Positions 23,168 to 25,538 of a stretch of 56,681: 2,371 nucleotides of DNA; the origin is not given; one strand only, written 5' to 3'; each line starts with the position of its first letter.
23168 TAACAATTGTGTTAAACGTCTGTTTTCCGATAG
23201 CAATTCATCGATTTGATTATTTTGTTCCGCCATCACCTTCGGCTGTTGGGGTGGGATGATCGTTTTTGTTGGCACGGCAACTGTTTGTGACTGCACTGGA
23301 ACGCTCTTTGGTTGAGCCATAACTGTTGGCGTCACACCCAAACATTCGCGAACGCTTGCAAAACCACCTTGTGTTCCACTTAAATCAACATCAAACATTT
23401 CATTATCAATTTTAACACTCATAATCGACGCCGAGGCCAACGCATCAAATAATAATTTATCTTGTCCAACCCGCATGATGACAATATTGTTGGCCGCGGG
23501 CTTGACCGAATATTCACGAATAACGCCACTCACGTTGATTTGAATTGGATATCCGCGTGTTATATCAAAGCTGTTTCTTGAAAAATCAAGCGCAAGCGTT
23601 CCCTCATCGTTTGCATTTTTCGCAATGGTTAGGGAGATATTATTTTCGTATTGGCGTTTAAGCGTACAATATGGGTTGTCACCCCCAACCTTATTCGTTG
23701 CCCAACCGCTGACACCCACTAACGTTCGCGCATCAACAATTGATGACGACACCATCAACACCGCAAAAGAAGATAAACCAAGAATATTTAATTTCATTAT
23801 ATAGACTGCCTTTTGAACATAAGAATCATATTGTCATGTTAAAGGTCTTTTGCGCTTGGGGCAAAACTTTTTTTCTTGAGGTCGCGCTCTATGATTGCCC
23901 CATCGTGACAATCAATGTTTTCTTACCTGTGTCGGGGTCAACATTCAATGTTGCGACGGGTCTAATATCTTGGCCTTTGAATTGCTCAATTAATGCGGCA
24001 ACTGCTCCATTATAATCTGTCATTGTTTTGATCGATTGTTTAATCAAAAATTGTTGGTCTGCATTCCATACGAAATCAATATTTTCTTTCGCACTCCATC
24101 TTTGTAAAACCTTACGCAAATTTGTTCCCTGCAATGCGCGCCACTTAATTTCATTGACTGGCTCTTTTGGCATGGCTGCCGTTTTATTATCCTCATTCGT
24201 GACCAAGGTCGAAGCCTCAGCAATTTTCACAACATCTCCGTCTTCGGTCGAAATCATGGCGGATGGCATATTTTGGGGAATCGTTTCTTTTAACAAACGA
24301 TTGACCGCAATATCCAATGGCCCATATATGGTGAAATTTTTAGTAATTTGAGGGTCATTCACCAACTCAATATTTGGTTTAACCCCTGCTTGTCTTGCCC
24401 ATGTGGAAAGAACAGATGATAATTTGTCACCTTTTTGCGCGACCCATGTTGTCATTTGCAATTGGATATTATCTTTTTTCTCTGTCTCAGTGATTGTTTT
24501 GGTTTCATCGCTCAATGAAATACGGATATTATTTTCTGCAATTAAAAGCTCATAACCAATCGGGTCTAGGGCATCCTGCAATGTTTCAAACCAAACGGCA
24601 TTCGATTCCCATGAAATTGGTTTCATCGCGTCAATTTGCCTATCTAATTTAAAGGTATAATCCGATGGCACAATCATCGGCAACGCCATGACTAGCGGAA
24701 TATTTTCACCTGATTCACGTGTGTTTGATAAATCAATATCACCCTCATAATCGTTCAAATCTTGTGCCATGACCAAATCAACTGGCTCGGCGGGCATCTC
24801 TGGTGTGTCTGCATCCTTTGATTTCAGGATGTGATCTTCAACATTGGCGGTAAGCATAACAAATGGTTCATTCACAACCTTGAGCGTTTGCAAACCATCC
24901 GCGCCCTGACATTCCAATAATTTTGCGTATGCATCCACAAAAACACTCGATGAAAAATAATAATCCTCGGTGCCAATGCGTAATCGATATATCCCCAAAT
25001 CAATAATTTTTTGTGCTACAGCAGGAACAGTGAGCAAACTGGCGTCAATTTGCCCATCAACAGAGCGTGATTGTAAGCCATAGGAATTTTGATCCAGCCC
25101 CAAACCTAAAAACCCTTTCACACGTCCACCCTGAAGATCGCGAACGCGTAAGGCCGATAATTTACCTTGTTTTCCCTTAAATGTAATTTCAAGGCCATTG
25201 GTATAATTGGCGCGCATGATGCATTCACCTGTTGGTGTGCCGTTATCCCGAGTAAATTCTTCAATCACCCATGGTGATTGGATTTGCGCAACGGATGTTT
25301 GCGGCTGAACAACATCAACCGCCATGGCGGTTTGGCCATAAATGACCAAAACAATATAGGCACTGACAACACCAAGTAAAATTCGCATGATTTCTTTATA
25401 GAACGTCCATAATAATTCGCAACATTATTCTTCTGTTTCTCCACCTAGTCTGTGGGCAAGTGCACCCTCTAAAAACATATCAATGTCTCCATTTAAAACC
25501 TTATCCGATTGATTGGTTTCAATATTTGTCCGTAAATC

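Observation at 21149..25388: prfB-linked pair of secreted paralogs: candidate undescribed envelope or host-interface module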

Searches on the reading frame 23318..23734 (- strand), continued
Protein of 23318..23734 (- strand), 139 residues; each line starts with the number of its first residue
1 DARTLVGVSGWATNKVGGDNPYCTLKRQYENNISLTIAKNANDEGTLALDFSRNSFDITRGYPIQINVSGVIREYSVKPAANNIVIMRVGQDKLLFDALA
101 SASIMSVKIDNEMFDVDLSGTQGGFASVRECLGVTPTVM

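Call 84: search_protein_families(library=ncbifam, alignment_id=A7, max_evalue=0.001)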
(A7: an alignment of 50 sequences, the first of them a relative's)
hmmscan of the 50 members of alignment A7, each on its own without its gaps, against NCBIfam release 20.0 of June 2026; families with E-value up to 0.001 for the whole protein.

A. member 1, P0050 (1615 aa): 4 families
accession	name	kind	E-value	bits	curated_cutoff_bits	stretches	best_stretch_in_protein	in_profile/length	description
TIGR02168.1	SMC_prok_B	equivalog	3e-06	25.3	567.35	0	171-431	245-502/1181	chromosome segregation protein SMC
NF002572.0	PRK02224.1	equivalog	0.00047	18.6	1087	0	718-1224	204-710/888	DNA double-strand break repair ATPase Rad50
TIGR02169.1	SMC_prok_A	equivalog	0.0006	17.6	729.4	0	722-974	261-511/1165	chromosome segregation protein SMC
NF045487.1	ASRP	equivalog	0.00092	17.9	300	0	186-338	313-469/593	archaea-specific SMC-related protein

B. families by the number of members that match (of 50 scanned): 14 families
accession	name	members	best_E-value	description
NF045487.1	ASRP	19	3.1e-12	archaea-specific SMC-related protein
TIGR02168.1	SMC_prok_B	16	2.4e-08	chromosome segregation protein SMC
TIGR02169.1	SMC_prok_A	14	1.3e-09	chromosome segregation protein SMC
TIGR04523.1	Mplasa_alph_rch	6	5.1e-09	helix-rich protein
TIGR04211.1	SH3_and_anchor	4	7.6e-08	TIGR04211 family SH3 domain-containing protein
NF002572.0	PRK02224.1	2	0.00012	DNA double-strand break repair ATPase Rad50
NF045622.1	Npun_F5560_fam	1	9.6e-06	Npun_F5560 family protein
NF003422.0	PRK04863.1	1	4.6e-05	chromosome partition protein MukB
NF041034.1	Rad50_Sulf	1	0.00011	DNA double-strand break repair ATPase Rad50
NF058533.1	antiphage_ProA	1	0.00013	anti-phage protein ProA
NF045780.1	TrlF_fam_ATP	1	0.00037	TrlF family AAA-like ATPase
NF038218.1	IcmG_DotF_IVB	1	0.00048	type IVB secretion system protein IcmG/DotF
NF045995.1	MAG0865_DivIVA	1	0.0006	MAG0865 family DivIVA-related protein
NF040788.1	S-lay_SlaB_Mtsph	1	0.00082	S-layer protein SlaB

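Call 85: search_dna_similar(query=L008:11301-11795:+, collection=plasmids, mode=protein, max_evalue=0.001, max_rows=20)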
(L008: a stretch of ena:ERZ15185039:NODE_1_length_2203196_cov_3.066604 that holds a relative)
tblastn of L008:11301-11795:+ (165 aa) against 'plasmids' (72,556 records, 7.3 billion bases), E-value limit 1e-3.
No match.

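Call 89: search_protein_families(library=pfam, proteins=[L008:6382-7920:+, L010:5751-7805:+, L014:5534-6841:+], max_evalue=1)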
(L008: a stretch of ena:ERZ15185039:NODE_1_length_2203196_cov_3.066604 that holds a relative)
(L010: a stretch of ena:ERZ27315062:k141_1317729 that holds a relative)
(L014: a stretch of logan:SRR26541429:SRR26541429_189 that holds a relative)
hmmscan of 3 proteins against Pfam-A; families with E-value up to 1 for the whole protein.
L008:6382-7920:+ (512 aa): 1 family
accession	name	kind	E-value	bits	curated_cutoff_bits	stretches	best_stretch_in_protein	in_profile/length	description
PF10671.14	TcpQ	-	2.8e-24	85.4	27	2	428-496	2-70/80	Toxin co-regulated pilus biosynthesis protein Q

L010:5751-7805:+ (684 aa): 2 families
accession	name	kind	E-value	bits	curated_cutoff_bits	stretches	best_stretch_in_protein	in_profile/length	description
PF10671.14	TcpQ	-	9.8e-21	74.1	27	2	453-508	3-57/80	Toxin co-regulated pilus biosynthesis protein Q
PF00781.29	DAGK_cat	-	0.19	11.7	23.6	1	465-534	36-103/125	Diacylglycerol kinase catalytic domain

L014:5534-6841:+ (435 aa): 1 family
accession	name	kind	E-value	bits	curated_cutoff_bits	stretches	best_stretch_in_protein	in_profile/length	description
PF10671.14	TcpQ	-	3.1e-24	85.3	27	2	350-413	2-64/80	Toxin co-regulated pilus biosynthesis protein Q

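Call 93: list_cluster_members(proteins=[P0031, P0032, P0034, P0035, P0036, P0038, P0040, P0045, P0047, P0057])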
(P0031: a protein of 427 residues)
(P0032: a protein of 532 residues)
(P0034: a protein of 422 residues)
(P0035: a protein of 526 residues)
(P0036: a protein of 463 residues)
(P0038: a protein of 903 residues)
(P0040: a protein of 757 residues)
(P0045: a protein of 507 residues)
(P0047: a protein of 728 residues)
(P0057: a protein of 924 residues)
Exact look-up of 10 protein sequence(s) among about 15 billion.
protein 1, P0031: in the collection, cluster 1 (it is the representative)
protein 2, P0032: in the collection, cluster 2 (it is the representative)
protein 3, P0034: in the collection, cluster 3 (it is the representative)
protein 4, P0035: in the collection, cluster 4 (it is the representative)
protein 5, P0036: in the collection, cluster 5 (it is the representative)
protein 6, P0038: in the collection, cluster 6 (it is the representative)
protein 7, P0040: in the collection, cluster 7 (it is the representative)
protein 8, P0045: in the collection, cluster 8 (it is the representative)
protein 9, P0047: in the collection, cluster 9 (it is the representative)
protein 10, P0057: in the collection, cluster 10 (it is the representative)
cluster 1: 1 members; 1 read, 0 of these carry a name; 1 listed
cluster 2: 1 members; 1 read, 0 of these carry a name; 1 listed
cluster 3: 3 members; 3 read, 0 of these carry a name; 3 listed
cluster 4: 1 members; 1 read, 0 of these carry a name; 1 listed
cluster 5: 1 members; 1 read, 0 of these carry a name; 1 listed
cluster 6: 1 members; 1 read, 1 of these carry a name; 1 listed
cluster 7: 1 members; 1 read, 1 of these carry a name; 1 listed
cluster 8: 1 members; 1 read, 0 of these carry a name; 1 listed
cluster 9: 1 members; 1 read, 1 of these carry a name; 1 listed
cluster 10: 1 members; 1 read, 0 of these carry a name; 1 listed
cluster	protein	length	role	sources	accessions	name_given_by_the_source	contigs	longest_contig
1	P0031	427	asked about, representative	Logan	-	-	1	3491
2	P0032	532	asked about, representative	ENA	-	-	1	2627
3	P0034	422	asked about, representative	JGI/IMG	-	-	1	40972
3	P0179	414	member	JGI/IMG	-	-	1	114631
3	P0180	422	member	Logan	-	-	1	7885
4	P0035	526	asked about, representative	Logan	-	-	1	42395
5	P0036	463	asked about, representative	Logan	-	-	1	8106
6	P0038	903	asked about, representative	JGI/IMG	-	hypothetical protein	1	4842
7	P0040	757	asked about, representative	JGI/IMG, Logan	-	chromosome segregation ATPase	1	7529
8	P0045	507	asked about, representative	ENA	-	-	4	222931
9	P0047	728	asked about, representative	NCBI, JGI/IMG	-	LysM repeat protein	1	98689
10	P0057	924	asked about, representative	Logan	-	-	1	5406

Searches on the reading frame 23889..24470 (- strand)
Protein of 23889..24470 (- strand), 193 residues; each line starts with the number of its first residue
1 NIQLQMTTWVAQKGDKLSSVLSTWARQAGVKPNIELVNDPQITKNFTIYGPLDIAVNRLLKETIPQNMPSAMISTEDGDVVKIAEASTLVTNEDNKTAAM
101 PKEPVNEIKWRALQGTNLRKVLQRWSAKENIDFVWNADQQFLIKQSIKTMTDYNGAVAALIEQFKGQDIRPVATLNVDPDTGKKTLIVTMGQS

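Call 78: search_solved_structures(query=window:23889-24470:-, max_evalue=10, show_alignments=2)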
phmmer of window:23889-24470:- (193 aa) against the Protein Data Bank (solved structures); distinct sequences matched with E-value up to 10: 1.
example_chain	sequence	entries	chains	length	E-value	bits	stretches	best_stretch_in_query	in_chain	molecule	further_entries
2qs7_A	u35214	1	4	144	1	12.6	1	6-65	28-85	Uncharacterized protein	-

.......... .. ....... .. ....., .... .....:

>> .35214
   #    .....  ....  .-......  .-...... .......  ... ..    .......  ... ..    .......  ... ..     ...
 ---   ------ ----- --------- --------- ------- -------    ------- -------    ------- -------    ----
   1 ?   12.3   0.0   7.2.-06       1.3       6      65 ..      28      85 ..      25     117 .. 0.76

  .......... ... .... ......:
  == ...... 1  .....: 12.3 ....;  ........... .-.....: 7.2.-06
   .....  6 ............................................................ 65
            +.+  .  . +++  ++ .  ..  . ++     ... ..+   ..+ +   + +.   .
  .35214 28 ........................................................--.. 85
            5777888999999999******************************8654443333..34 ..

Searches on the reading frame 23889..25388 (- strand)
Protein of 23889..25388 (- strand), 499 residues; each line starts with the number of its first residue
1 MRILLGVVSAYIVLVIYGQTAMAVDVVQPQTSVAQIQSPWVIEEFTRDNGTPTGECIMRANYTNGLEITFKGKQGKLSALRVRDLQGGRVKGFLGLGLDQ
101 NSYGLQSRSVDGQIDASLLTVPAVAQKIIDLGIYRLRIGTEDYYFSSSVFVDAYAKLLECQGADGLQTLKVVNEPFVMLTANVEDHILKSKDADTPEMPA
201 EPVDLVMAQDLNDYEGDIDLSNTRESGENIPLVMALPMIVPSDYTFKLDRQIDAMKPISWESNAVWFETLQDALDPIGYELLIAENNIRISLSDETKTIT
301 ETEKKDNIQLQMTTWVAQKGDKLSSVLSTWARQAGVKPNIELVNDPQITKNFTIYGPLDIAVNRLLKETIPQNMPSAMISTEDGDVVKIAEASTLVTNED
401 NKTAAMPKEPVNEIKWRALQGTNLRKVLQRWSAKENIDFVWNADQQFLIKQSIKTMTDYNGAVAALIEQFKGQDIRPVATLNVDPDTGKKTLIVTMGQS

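Call 3: search_protein_families(library=pfam, proteins=[window:23889-25388:-], max_evalue=1)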
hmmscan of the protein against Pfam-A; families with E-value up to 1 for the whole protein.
window:23889-25388:- (499 aa): 2 families
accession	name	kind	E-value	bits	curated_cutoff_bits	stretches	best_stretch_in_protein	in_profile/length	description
PF10671.14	TcpQ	-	1.2e-18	67.4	27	2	416-478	3-64/80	Toxin co-regulated pilus biosynthesis protein Q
PF22199.2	FKBP26_IF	-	0.079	13.4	27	0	64-91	17-39/46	FKBP26, IF domain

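Call 4: search_protein_families(library=ncbifam, proteins=[window:23889-25388:-], max_evalue=1)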
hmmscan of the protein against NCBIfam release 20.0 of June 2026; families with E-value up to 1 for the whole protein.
window:23889-25388:- (499 aa): 0 families

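Call 6: find_homologous_proteins(query=window:23889-25388:-)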
Query window:23889-25388:- (499 aa): 18 proteins with E <= 0.001 among 8000 candidates.
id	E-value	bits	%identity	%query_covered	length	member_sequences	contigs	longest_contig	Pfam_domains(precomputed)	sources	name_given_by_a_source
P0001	0.0e+0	1104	100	100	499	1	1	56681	PF10671.15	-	-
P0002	2.4e-128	447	43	67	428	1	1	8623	PF10671.15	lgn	-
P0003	8.7e-125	435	45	100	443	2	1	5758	PF10671.15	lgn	-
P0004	2.4e-120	421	52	39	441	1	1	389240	PF10671.15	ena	-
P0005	8.6e-113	396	41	100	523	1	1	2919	PF10671.15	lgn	-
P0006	8.9e-110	386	52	42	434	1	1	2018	PF10671.15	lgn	-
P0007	3.8e-109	384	40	100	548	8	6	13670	PF10671.15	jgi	jgi:hypothetical protein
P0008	5.8e-109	383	52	42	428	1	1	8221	PF10671.15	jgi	-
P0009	4.3e-108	380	41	99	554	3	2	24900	PF10671.15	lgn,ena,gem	-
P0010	6.2e-107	377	50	42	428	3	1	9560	PF10671.15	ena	-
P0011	1.3e-102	362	38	100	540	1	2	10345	PF10671.15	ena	-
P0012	4.8e-98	347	39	99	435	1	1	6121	PF10671.15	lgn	-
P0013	3.7e-96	341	39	99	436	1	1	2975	PF10671.15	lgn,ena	-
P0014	2.5e-91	325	38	99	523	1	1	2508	PF10671.15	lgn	-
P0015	1.6e-89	319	37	99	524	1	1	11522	PF10671.15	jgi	-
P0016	6.4e-88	314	38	99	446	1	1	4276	PF10671.15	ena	-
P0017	6.1e-80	288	43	39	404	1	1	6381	PF10671.15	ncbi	-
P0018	1.5e-68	250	42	37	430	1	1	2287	PF10671.15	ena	-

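Call 8: find_encoding_contigs(protein=P0004, flank=10000, max_places=3)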
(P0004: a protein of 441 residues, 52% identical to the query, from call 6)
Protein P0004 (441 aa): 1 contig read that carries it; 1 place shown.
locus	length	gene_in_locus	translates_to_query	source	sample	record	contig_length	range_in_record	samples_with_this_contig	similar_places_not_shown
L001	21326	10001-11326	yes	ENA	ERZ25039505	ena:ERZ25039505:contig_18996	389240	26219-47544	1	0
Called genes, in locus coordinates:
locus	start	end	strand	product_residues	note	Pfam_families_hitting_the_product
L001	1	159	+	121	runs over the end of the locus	-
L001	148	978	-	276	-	PF02016:Peptidase_S66, PF17676:Peptidase_S66C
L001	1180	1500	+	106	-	-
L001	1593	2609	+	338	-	PF00676:E1_dh, PF13292:DXP_synthase_N (weak)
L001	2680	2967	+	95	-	PF01541:GIY-YIG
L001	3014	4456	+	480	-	PF00364:Biotin_lipoyl, PF25997:BSH_YhbJ, PF02779:Transket_pyr, PF02780:Transketolase_C, PF17147:PFOR_II (faint)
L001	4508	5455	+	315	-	PF01430:HSP33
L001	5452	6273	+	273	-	-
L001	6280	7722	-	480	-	PF02386:TrkH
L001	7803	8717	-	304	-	PF00691:OmpA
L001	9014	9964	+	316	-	PF03462:PCRF, PF00472:RF-1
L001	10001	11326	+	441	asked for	PF10671:TcpQ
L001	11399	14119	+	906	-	-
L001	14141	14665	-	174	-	PF07879:PHB_acc_N, PF05233:PHB_acc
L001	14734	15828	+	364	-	-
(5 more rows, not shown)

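Call 9: find_encoding_contigs(protein=P0009, flank=10000, max_places=3)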
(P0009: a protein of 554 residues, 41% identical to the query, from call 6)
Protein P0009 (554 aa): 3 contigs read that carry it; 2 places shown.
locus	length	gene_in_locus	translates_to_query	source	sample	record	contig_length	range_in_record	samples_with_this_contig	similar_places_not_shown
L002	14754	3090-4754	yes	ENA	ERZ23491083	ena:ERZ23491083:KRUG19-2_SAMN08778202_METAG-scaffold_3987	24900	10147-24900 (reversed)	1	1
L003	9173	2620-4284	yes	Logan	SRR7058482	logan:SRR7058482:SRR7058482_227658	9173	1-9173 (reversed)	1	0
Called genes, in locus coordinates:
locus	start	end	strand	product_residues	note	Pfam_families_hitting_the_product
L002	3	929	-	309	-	?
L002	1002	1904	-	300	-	PF00691:OmpA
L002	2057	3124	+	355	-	PF03462:PCRF, PF00472:RF-1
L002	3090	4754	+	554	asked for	PF10671:TcpQ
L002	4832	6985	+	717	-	-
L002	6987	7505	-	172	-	PF07879:PHB_acc_N, PF05233:PHB_acc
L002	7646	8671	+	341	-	PF00561:Abhydrolase_1 (weak)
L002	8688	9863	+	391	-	PF00108:Thiolase_N, PF00109:ketoacyl-synt (faint), PF02803:Thiolase_C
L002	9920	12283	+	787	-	PF00989:PAS (faint), PF13188:PAS_8 (faint), PF13426:PAS_9 (faint), PF08448:PAS_4 (faint), PF00512:HisKA, PF02518:HATPase_c, PF00072:Response_reg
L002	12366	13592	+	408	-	PF00364:Biotin_lipoyl, PF25917:BSH_RND (faint), PF25997:BSH_YhbJ (weak), PF02817:E3_binding, PF00198:2-oxoacid_dh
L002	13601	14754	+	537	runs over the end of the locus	PF00005:ABC_tran, PF00006:ATP-synt_ab (faint), PF02463:SMC_N, PF04851:ResIII (faint), PF05621:TniB (faint), PF13304:AAA_21 (weak), PF08352:oligo_HPY (weak), PF00005:ABC_tran, +4 more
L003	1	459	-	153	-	?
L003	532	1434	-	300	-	PF00691:OmpA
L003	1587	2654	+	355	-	PF03462:PCRF, PF00472:RF-1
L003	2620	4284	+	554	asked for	PF10671:TcpQ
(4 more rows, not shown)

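Call 13: find_related_loci(query=A1, collection=genome_contigs, flank=8000)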
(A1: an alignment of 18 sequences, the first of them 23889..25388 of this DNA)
Query A1 (499 aa) in genome_contigs; peptide patterns used: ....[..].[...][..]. (x = any residue, [..] = any of these).
26 stretches matched a pattern; 3 encode a relative of the query (tblastn E <= 1e-3); 3 distinct loci.
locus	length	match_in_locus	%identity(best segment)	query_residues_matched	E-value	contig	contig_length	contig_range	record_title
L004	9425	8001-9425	39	1-444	2e-104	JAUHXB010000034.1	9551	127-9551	MAG: Alphaproteobacteria bacterium isolate 2_bin.43 NODE_5122_length_9551_cov_0.864813, whole genome shotgun sequence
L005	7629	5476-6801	35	1-499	3e-85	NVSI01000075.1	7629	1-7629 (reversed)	MAG: Alphaproteobacteria bacterium isolate NORP145 Contig_source1382A_15903, whole genome shotgun sequence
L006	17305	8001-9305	36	1-499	5e-85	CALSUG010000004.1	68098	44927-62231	MAG: uncultured Alphaproteobacteria bacterium isolate AC_MB29 genome assembly, contig: contig_31519_AC_MB29, whole genom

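Call 74: search_solved_structures(query=A1, max_evalue=10)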
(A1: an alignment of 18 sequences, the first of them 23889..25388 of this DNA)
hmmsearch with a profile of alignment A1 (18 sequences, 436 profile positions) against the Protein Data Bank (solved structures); distinct sequences matched with E-value up to 10: 2.
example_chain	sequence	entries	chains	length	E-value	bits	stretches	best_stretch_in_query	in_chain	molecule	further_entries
9u5s_R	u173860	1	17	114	3.7e-05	25.9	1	235-324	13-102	Lipoprotein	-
8fxu_A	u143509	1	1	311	0.0033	19.4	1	136-268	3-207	D-galactose/methyl-galactoside binding periplasmic protein MglB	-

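Call 89: search_protein_families(library=pfam, proteins=[P0007, P0009], max_evalue=1)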
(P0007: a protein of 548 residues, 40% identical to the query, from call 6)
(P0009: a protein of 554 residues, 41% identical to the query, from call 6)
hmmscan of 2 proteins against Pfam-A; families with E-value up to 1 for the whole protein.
P0007 (548 aa): 1 family
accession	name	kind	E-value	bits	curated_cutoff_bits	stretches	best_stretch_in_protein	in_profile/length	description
PF10671.14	TcpQ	-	1.1e-18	67.5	27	2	462-521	1-60/80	Toxin co-regulated pilus biosynthesis protein Q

P0009 (554 aa): 2 families
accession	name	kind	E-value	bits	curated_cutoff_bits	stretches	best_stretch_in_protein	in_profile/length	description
PF10671.14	TcpQ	-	4.8e-15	55.8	27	2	468-531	2-64/80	Toxin co-regulated pilus biosynthesis protein Q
PF07265.16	TAP35_44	-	0.099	13.1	25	1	41-85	81-118/119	Tapetum specific protein TAP35/TAP44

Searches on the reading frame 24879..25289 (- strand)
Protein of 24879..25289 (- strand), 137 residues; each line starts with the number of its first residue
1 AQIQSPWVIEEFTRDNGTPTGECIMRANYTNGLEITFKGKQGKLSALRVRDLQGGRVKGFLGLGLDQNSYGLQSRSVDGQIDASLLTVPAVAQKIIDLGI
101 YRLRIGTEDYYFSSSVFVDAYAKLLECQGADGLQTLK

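Call 24: search_solved_structures(query=A3, max_evalue=10)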
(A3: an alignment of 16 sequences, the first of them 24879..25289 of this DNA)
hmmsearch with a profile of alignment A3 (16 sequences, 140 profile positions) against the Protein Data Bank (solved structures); distinct sequences matched with E-value up to 10: 2.
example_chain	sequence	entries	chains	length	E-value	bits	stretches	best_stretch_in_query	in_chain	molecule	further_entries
2yrf_A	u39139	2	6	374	0.56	13.3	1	6-41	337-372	Methylthioribose-1-phosphate isomerase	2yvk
6zu5_LS0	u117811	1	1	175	0.67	13.1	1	15-63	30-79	eL20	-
